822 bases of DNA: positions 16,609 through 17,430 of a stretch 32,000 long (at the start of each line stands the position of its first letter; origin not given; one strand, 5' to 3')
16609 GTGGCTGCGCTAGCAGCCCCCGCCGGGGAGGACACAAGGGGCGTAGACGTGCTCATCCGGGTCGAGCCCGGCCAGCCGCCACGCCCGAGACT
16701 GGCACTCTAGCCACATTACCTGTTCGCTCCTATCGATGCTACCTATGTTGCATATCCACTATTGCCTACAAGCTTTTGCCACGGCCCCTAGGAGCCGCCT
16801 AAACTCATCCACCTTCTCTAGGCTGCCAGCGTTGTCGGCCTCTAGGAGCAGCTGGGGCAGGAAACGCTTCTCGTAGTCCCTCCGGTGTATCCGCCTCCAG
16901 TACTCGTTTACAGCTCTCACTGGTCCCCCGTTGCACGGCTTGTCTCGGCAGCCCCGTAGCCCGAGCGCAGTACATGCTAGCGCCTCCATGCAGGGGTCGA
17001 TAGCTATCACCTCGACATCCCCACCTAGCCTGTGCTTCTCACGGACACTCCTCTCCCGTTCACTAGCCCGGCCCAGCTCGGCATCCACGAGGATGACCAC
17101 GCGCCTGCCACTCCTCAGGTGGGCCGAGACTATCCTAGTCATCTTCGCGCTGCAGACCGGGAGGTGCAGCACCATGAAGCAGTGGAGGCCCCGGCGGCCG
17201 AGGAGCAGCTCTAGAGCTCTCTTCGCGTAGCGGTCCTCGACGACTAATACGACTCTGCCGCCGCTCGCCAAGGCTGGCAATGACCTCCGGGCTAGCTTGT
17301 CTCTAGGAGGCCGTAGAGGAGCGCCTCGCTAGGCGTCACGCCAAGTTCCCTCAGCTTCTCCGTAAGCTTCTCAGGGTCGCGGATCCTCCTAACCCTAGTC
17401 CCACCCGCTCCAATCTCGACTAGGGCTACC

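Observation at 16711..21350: A ~4.5-kb defence-like gene block interrupts the histidine biosynthesis cluster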

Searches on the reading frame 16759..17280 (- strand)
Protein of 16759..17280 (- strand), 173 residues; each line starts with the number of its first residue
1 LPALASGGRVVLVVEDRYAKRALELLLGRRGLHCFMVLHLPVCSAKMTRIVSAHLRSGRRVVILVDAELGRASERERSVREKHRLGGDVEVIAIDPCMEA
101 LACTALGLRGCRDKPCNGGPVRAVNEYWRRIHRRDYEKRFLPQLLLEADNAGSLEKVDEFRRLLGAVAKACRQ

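Call 4: search_protein_families(library=pfam, proteins=[window:16759-17280:-], max_evalue=0.01)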
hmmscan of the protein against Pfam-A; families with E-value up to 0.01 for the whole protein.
window:16759-17280:- (173 aa): 0 families

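Call 5: search_protein_families(library=padloc, proteins=[window:16759-17280:-], max_evalue=0.01)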
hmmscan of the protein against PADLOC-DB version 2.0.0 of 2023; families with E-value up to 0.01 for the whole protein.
window:16759-17280:- (173 aa): 1 family
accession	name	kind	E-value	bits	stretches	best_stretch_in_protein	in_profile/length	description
PDLC04136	mad4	-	0.00024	19.9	1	9-100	6-108/110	mads_4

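Call 10: search_protein_families(library=ncbifam, proteins=[window:16759-17280:-], max_evalue=0.01)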
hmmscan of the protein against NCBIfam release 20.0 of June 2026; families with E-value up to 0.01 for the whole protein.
window:16759-17280:- (173 aa): 0 families

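Call 18: find_homologous_proteins(query=window:16759-17280:-, max_evalue=0.001)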
Query window:16759-17280:- (173 aa): 4 proteins with E <= 0.001 among 1179 candidates.
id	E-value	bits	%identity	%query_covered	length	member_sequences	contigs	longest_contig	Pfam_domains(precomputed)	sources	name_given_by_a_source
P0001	1.3e-105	368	99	98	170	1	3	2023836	-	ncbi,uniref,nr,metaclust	ncbi:hypothetical protein Pyrde_1376 [Pyrodictium delaneyi]|uniref:Uncharacterized protein n=1 Tax=P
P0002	2.0e-57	211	84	72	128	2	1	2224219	-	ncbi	ncbi:hypothetical protein [Pyrodictium abyssi]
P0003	8.0e-47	177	53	97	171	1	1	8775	-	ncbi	-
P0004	8.4e-45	170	57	80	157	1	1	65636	-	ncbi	-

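Call 19: find_encoding_contigs(protein=P0002, flank=10000, max_places=5)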
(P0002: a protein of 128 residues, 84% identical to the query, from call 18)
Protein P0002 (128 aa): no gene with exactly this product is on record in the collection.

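Call 20: find_encoding_contigs(protein=P0001, flank=10000, max_places=5)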
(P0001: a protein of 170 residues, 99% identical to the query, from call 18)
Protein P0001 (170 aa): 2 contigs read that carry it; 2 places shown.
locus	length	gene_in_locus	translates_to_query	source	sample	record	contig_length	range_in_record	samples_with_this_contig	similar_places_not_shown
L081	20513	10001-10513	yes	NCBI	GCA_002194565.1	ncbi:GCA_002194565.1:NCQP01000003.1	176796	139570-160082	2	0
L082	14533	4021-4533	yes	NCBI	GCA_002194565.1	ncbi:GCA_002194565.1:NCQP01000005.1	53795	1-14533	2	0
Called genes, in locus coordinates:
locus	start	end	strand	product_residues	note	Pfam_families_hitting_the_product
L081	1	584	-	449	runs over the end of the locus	PF02608:Bmp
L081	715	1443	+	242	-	PF01381:HTH_3 (weak), PF00156:Pribosyltran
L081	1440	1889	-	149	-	PF00085:Thioredoxin, PF13098:Thioredoxin_2 (faint)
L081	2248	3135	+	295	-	PF01634:HisG, PF08029:HisG_C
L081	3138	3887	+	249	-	PF00977:His_biosynth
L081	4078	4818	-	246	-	PF09968:DUF2202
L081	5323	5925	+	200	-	PF00475:IGPD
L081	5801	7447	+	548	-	PF01637:ATPase_2, PF13191:AAA_16 (weak), PF13173:AAA_14 (weak), PF13401:AAA_22, PF03008:DUF234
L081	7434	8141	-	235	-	-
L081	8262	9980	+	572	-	PF02463:SMC_N, PF13175:AAA_15, PF13476:AAA_23, PF13304:AAA_21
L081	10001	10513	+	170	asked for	-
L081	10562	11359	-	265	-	PF01502:PRA-CH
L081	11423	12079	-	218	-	PF00117:GATase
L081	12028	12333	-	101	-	PF01503:PRA-PH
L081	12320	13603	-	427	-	PF00815:Histidinol_dh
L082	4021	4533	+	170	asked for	-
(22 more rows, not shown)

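Call 23: find_encoding_contigs(protein=P0004, flank=10000, max_places=5)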
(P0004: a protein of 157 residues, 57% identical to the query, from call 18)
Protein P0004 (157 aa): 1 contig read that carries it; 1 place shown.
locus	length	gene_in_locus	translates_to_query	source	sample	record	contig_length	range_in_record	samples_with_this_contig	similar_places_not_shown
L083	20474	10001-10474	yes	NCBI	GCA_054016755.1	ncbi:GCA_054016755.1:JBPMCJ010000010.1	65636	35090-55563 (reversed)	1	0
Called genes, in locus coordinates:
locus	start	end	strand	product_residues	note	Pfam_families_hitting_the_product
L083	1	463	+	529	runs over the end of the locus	PF23990:PilB3_N (faint), PF00437:T2SSE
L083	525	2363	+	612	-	PF00482:T2SSF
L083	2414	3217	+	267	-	-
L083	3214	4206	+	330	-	PF03537:Glyco_hydro_114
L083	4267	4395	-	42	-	-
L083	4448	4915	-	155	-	-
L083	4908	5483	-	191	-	PF00156:Pribosyltran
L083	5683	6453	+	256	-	-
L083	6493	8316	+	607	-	PF04068:Fer4_RLI, PF12837:Fer4_6 (faint), PF13237:Fer4_10 (faint), PF14697:Fer4_21 (weak), PF00037:Fer4, PF00005:ABC_tran, PF02463:SMC_N (faint), PF00005:ABC_tran, +4 more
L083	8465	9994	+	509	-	PF02463:SMC_N (faint), PF13175:AAA_15 (faint), PF13304:AAA_21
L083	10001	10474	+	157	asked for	-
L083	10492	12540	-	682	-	PF01507:PAPS_reduct, PF00037:Fer4 (faint), PF12797:Fer4_2 (faint), PF12837:Fer4_6 (faint)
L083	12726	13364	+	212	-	PF13483:Lactamase_B_3, PF12706:Lactamase_B_2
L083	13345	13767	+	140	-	-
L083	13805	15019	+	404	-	PF02441:Flavoprotein, PF04127:DFP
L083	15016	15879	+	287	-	PF00288:GHMP_kinases_N (weak)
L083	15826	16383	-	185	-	-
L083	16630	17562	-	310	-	-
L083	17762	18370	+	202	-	PF03683:UPF0175 (weak)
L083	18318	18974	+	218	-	PF11848:DUF3368, PF26425:PIN_halo (faint)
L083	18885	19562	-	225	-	-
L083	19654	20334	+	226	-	PF00702:Hydrolase, PF13419:HAD_2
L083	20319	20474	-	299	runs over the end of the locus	PF01380:SIS (weak)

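Call 24: find_encoding_contigs(protein=P0003, flank=10000, max_places=5)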
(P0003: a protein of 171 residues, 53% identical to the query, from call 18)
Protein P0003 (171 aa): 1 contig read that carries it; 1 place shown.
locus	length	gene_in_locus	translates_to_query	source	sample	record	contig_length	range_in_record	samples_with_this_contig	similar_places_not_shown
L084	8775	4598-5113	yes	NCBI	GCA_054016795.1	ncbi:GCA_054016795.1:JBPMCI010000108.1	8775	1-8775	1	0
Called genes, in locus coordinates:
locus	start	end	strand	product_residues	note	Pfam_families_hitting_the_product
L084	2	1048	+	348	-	?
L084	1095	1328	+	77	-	PF18533:DUF5622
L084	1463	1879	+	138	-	PF05168:HEPN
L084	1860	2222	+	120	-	PF01909:NTP_transf_2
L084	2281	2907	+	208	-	PF06267:DUF1028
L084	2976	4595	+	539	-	PF02463:SMC_N, PF13175:AAA_15, PF13476:AAA_23, PF13304:AAA_21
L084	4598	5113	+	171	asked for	-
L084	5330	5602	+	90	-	-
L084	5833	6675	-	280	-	PF13649:Methyltransf_25 (faint)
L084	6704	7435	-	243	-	PF04010:DUF357, PF01467:CTP_transf_like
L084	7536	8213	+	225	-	PF08745:PIN_5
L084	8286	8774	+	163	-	?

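Call 25: search_protein_families(library=pfam, proteins=[window:16759-17280:-, P0003, P0004], max_evalue=10)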
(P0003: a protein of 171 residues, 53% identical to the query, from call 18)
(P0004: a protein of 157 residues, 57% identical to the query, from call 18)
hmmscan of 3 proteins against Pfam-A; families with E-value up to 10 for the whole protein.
window:16759-17280:- (173 aa): 0 families

P0003 (171 aa): 0 families

P0004 (157 aa): 1 family
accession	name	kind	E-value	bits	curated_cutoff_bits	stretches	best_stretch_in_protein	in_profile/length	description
PF03129.25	HGTP_anticodon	-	0.089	13.4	21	1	39-83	36-79/94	Anticodon binding domain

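Call 26: search_protein_families(library=padloc, proteins=[P0003, P0004, L083:8465-9994:+, L084:2976-4595:+], max_evalue=0.1)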
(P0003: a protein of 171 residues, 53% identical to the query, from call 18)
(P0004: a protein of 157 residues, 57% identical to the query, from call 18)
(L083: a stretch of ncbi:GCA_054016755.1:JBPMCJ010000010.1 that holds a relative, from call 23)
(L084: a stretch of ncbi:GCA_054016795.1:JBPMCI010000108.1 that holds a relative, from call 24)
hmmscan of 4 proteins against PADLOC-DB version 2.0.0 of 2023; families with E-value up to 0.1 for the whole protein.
P0003 (171 aa): 1 family
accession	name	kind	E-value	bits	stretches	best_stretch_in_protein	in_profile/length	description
PDLC04196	HEC-01B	-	0.028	12.4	0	45-80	53-91/197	-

P0004 (157 aa): 1 family
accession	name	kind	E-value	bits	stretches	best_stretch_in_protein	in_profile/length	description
PDLC04136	mad4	-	5.6e-05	21.9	1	9-99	10-108/110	mads_4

L083:8465-9994:+ (509 aa): 125 families (the best 25 are shown)
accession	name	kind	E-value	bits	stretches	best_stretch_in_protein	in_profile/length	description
PDLC04178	HEC-01A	-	8.6e-27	92.2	2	318-489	178-363/399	-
PDLC02980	AriA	-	1.3e-21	75.9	2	382-459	221-304/304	-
PDLC04182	HEC-01A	-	5.2e-18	63.2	2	317-489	201-382/406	-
PDLC04175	HEC-01A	-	2.4e-16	57.7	2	319-485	164-338/363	-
PDLC04144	HEC-01B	-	5.6e-16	56.6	2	376-492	252-374/395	-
PDLC04176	HEC-01A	-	3.3e-15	54.3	2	398-487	255-349/371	-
PDLC02335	AbiLi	-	1.7e-14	51.6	1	8-486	78-266/326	AbiLi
PDLC04183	HEC-01A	-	2.3e-14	51.3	2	2-71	20-86/402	-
PDLC00303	PtuA1|PtuA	-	3.5e-14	50.7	2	409-467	229-292/386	AAA ATPase domain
PDLC04541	PDC-M25A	-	5.9e-14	49.9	2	399-496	251-352/380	-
PDLC04135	mad3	-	1.9e-13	48.7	2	407-491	272-359/374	mads_3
PDLC04177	HEC-01A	-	3.5e-13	47.4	2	2-69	22-86/393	-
PDLC04392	PDC-M07A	-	7.6e-13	46.3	1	330-468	212-363/432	-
PDLC04393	PDC-M07A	-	9.8e-13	45.9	2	331-489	215-388/435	-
PDLC04391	PDC-M07A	-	1.5e-12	45.3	2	400-463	285-354/412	-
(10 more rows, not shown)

L084:2976-4595:+ (539 aa): 143 families (the best 25 are shown)
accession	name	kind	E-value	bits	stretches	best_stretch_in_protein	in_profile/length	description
PDLC04178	HEC-01A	-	3.3e-30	103.4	2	348-519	178-363/399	-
PDLC02980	AriA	-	2.1e-24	85.1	2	383-489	220-304/304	-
PDLC04175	HEC-01A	-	1.1e-22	78.6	2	9-57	5-53/363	-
PDLC04183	HEC-01A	-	1.7e-22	78.1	2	9-94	4-86/402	-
PDLC04182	HEC-01A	-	1.8e-22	77.9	2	351-519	205-382/406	-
PDLC04541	PDC-M25A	-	2.5e-21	74.2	2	10-95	2-85/380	-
PDLC04176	HEC-01A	-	5.5e-21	73.3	2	429-518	256-350/371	-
PDLC04135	mad3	-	7.8e-21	73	2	9-53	1-46/374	mads_3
PDLC04393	PDC-M07A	-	1.7e-20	71.5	2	360-516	214-385/435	-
PDLC04144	HEC-01B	-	5.1e-19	66.6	2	9-109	2-100/395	-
PDLC04389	PDC-M07A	-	5.2e-19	66.6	2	9-54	5-50/443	-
PDLC00067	GajA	-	7.4e-19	65.6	2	9-51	4-46/604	AAA ATPase domain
PDLC04391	PDC-M07A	-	1.3e-18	65.2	2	10-56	2-48/412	-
PDLC04392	PDC-M07A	-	1.8e-18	64.9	2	360-492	212-355/432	-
PDLC02979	AriA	-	7.1e-17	60.2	2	10-52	3-46/373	-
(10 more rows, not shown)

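Call 53: predict_structure(alignment_id=A2)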
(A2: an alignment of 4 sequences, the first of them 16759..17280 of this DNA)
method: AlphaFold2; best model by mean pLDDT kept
length: 173 residues; sequences in the alignment: 4
mean_pLDDT: 87.4   pTM: 0.82
mean pLDDT of the five models: 87.4, 86.5, 86.5, 86.3, 65.9
residues with pLDDT >= 90: 100; 70-90: 61; 50-70: 6; < 50: 6
segments of 3 or more residues with pLDDT < 50: 1-6
pLDDT, mean of each block of 10 residues (from residue 1): 52 92 92 90 87 90 87 91 87 91 92 76 92 94 94 91 91 78
secondary structure, 60 per line:
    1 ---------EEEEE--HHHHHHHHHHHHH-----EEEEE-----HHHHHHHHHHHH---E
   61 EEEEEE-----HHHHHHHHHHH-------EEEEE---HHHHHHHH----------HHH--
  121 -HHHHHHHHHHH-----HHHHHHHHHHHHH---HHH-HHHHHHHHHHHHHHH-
elements in order: E10-14 H17-29 E35-39 H45-56 E60-66 H72-82 E90-94 H98-105 H122-132 H138-150 H158-172

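Call 55: fold_search(model_id=the predicted structure, library=pdb)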
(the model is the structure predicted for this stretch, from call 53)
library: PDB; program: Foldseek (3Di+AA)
matches with E <= 10: 1239; with E <= 0.001: 0
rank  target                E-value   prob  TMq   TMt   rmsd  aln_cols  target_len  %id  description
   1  6njv                  2.2e-03  0.94  0.36  0.32  11.3       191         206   17  C-terminal region of the Xanthomonas campestris pv. campestris OLD protein phased with iodine (released 2019-08-07)
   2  3lfh_D                2.7e-02  0.84  0.34  0.43  11.1       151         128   14  Crystal structure of manxA from Thermoanaerobacter tengcongensis (released 2010-12-08)
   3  3lfh_B                2.8e-02  0.69  0.33  0.38  11.4       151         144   16  Crystal structure of manxA from Thermoanaerobacter tengcongensis (released 2010-12-08)
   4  5hvn                  2.8e-02  0.44  0.33  0.19  13.6       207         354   14  3.0 Angstrom Crystal Structure of 3-dehydroquinate Synthase (AroB) from Francisella tularensis in Complex with NAD. (released 2016-02-10)
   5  9ssq                  3.6e-02  0.51  0.32  0.11  12.9       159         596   15  Human Methionine Synthase With Methyltetrahydrofolate, C-Half From Full-Length (released 2025-10-15)
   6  5im4_F                4.7e-02  0.72  0.33  0.41  11.1       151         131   16  Crystal structure of designed two-component self-assembling icosahedral cage I52-32 (released 2016-07-27)
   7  2p1r_A                5.3e-02  0.69  0.32  0.21   7.9       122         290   16  Crystal structure of Salmonella typhimurium YegS, a putative lipid kinase homologous to eukaryotic sphingosine and dia (released 2007-10-23)
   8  9a5n_A                6.0e-02  0.91  0.35  0.21   4.7        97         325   16  Integrative model of ODPB-ODP2 by crosslinking MS and deep learning (released 2024-09-18)
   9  7p8c_A                6.0e-02  0.30  0.25  0.29   8.4       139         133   13  Crystal structure of the Receiver domain of A. thaliana cytokinin receptor AtCRE1 in complex with K+ (released 2021-10-20)
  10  3iva                  6.4e-02  0.41  0.31  0.12  12.9       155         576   11  Structure of the B12-dependent Methionine Synthase (MetH) C-teminal half with AdoHcy bound (released 2009-11-24)
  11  8j2x                  6.8e-02  0.16  0.28  0.17  17.0       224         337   19  Saccharothrix syringae photocobilins protein, light state (released 2024-04-10)
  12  1u5b_B                7.2e-02  0.90  0.34  0.20   5.0        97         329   18  Crystal structure of the human mitochondrial branched-chain alpha-ketoacid dehydrogenase (released 2004-11-23)
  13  3bul                  7.7e-02  0.35  0.32  0.12  13.3       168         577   12  E. coli I690C/G743C MetH C-terminal fragment (649-1227) (released 2008-04-01)
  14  1w85_B                8.2e-02  0.60  0.35  0.21  10.6       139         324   14  The crystal structure of pyruvate dehydrogenase E1 bound to the peripheral subunit binding domain of E2 (released 2004-11-02)
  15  7scl_B                8.2e-02  0.33  0.30  0.20  11.4       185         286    6  The X-ray crystal structure of Staphylococcus aureus Fatty Acid Kinase B1 (FakB1) mutant R173A in complex with Palmita (released 2021-10-27)
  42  8k3f_B                2.2e-01  0.69  0.34  0.32   4.5        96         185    9  Crystal structure of the recombination mediator protein RecR from Campylobacter jejuni (released 2023-11-01)
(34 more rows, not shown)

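Call 76: fold_search(model_id=the predicted structure, library=viral)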
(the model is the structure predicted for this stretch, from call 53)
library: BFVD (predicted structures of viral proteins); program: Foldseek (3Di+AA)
matches with E <= 10: 916; with E <= 0.001: 0
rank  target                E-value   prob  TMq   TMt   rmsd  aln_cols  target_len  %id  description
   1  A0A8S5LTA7            2.6e-03  1.00  0.59  0.50   4.8       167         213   15  RloB-like protein [Myoviridae sp. ct25F5]
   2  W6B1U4                2.1e-02  0.90  0.32  0.40   6.0       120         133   11  Uncharacterized protein [Erwinia phage Ea35-70]
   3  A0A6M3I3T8            2.3e-02  0.80  0.35  0.23   7.5       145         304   14  (no name in the UniProt tables at hand)
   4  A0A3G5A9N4            2.3e-02  0.75  0.40  0.17   9.7       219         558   11  Uncharacterized protein [Hyperionvirus sp.]
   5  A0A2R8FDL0            3.0e-02  0.51  0.33  0.22  14.9       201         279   11  P-loop containing nucleoside triphosphate hydrolase [Brazilian cedratvirus IHUMI]
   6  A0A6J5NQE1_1          3.6e-02  0.66  0.36  0.10  12.3       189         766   16  Zeta toxin domain containing protein [uncultured Caudovirales phage]
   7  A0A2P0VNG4            4.1e-02  0.89  0.32  0.18   5.3       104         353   15  Glycosyltransferase family 1 protein [Tetraselmis virus 1]
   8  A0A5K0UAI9            5.0e-02  0.25  0.29  0.14  14.7       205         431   14  Uncharacterized protein [Yasminevirus sp. GU-2018]
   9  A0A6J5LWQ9            5.6e-02  0.51  0.35  0.14   8.5       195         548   16  Archaeal primase DnaG/twinkle, TOPRIM domain [uncultured Caudovirales phage]
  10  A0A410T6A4            6.0e-02  0.38  0.34  0.21  12.6       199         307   12  (no name in the UniProt tables at hand)
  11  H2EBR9                6.4e-02  0.47  0.38  0.22   9.9       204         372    7  Uncharacterized protein [Megavirus courdo7]
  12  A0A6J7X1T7            6.4e-02  0.28  0.30  0.06  10.9       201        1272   11  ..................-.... domain-containing protein [uncultured Caudovirales phage]
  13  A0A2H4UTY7            6.8e-02  0.28  0.29  0.20  12.6       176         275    8  Polysaccharide biosynthesis enzyme WcbI domain-containing protein [Bodo saltans virus]
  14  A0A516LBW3            7.7e-02  0.25  0.29  0.11  10.3       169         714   12  (no name in the UniProt tables at hand)
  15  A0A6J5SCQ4            8.2e-02  0.33  0.31  0.09  10.2       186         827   11  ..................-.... domain-containing protein [uncultured Caudovirales phage]
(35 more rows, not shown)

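Call 77: search_solved_structures(query=A4, max_evalue=10)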
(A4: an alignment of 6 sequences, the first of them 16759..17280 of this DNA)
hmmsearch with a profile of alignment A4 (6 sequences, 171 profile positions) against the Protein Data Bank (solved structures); distinct sequences matched with E-value up to 10: 0.

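Call 82: find_related_loci(query=A4, collection=metagenome_contigs, flank=6000)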
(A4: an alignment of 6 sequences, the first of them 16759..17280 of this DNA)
Query A4 (173 aa) in metagenome_contigs; peptide patterns used: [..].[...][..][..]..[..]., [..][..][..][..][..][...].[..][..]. (x = any residue, [..] = any of these).
170 stretches matched a pattern, but none encodes a relative of the query by tblastn (E <= 1e-3).
